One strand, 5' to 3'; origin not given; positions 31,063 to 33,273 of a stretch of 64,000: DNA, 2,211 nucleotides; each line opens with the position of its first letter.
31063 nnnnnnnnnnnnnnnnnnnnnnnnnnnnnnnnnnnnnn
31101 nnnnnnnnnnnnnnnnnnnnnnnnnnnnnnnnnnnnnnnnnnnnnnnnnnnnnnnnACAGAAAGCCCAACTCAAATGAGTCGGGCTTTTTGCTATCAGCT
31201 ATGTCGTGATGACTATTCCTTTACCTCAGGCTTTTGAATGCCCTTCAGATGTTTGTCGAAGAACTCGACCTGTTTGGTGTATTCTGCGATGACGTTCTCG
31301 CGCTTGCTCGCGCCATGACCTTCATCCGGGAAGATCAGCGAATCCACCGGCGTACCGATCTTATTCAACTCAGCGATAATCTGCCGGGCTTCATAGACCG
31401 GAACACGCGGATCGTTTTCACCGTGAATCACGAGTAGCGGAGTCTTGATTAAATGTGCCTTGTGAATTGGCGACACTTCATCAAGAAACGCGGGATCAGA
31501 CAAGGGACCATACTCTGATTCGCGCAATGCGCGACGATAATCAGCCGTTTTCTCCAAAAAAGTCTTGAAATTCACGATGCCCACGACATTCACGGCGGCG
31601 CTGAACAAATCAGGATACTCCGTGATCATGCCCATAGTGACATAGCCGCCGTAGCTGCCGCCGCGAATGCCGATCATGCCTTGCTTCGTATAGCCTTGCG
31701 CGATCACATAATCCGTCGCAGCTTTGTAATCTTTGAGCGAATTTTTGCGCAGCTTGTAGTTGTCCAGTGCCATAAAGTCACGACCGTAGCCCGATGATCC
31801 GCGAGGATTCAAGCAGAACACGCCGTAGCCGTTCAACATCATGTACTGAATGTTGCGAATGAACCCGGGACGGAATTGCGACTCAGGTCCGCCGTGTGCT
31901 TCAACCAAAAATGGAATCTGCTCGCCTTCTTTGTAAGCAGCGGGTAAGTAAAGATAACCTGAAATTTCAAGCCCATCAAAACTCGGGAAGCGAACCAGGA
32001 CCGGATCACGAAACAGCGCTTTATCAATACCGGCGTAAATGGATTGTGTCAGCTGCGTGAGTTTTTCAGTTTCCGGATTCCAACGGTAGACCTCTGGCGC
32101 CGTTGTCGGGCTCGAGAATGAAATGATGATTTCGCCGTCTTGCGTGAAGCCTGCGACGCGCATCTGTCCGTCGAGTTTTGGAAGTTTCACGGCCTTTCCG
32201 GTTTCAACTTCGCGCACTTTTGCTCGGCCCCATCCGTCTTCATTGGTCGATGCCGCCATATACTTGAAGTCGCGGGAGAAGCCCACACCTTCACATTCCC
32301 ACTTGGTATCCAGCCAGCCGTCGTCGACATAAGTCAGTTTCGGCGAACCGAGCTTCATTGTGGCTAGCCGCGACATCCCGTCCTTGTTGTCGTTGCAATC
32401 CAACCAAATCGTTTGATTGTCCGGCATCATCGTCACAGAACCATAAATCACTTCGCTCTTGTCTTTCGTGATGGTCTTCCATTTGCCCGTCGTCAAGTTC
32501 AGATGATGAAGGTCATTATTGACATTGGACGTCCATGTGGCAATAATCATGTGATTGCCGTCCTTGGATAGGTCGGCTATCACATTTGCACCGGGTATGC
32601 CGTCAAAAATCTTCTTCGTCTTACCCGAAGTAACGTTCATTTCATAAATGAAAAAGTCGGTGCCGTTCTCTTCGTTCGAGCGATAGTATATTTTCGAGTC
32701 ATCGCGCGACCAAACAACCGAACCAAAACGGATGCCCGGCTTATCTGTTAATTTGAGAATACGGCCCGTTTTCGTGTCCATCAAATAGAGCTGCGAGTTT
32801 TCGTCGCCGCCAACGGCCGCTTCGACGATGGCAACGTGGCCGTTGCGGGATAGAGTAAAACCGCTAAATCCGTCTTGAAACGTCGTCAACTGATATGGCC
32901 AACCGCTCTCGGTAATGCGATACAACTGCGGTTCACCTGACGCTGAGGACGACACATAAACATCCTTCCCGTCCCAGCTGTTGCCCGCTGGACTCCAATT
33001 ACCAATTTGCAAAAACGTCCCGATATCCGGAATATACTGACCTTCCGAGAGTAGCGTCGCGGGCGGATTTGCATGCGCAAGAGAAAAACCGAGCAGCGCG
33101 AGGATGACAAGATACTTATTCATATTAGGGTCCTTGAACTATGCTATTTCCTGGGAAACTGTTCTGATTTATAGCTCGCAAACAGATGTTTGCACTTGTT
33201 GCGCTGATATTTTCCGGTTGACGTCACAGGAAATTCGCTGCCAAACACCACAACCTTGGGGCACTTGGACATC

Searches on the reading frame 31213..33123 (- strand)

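Call 81: search_protein_families(library=pfam, proteins=[window:31213-33123:-], max_evalue=0.001)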
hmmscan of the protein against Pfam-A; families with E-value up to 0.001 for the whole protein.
window:31213-33123:- (636 aa): 9 families
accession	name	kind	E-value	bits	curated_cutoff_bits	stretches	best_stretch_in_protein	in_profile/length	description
PF00326.27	Peptidase_S9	-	3e-49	167.8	22.6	1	421-627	3-211/213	Prolyl oligopeptidase family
PF02897.21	Peptidase_S9_N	-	3e-08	33.3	24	1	90-360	130-413/414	Prolyl oligopeptidase, N-terminal beta-propeller domain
PF01738.24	DLH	-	9.8e-08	32.3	21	1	459-611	74-194/217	Dienelactone hydrolase family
PF12146.15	Hydrolase_4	-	9.6e-07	28.8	27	0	425-513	24-107/239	Serine aminopeptidase, S33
PF20434.5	BD-FAE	-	1.2e-05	25.4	26.8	1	506-583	132-212/215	BD-FAE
PF00561.26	Abhydrolase_1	-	1.9e-05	24.9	25.8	0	410-523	7-109/245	alpha/beta hydrolase fold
PF08840.17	BAAT_C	-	3.1e-05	24.6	20.9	0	466-603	6-158/210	BAAT / Acyl-CoA thioester hydrolase C terminal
PF02129.25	Peptidase_S15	-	0.00015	22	23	0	383-520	1-133/262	X-Pro dipeptidyl-peptidase (S15 family)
PF00930.27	DPPIV_N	-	0.0003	20.1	22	0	107-194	257-345/354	Dipeptidyl peptidase IV (DPP IV) N-terminal region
